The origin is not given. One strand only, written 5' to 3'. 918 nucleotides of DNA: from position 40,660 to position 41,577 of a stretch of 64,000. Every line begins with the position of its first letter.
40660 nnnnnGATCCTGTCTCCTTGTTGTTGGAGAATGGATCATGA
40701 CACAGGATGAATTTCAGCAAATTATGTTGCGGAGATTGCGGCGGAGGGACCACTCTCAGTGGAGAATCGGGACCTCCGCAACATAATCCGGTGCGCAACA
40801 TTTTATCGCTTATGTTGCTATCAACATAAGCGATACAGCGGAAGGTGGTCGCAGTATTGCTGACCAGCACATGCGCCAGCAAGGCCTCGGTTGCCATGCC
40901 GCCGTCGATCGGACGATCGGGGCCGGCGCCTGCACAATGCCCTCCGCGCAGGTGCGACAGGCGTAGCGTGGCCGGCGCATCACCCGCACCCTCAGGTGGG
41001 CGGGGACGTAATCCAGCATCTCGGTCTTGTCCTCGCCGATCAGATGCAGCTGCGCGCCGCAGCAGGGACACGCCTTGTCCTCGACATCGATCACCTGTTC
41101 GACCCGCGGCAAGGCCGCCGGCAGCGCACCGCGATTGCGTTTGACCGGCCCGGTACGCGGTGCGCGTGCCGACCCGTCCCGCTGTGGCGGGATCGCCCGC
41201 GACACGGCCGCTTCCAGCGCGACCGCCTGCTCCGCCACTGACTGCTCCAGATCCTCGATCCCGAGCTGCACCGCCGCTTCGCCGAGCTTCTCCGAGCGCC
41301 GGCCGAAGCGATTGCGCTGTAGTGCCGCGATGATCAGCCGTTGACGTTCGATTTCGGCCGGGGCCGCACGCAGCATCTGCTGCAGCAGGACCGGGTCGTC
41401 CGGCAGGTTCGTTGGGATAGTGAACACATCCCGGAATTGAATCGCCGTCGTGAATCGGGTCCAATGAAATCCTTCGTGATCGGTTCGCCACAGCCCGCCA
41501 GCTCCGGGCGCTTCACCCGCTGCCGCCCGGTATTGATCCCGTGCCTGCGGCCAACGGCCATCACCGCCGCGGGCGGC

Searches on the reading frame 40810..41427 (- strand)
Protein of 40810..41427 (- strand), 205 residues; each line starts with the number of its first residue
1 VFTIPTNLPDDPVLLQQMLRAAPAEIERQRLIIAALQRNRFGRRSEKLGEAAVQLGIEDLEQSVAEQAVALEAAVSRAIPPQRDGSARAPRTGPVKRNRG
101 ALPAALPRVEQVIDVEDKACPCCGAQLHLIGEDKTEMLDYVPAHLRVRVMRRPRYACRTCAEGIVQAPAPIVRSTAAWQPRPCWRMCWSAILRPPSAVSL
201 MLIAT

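Call 12: search_protein_families(library=pfam, proteins=[window:40810-41427:-])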
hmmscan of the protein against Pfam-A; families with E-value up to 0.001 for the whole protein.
window:40810-41427:- (205 aa): 2 families
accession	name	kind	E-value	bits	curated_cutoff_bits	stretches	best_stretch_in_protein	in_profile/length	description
PF13005.12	zf-IS66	-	2.3e-16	60.4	27.3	1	117-160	1-45/46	zinc-finger binding domain of transposase IS66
PF13007.12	LZ_Tnp_IS66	-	1.8e-10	41.8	22.9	1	30-110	3-70/71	Transposase C of IS166 homeodomain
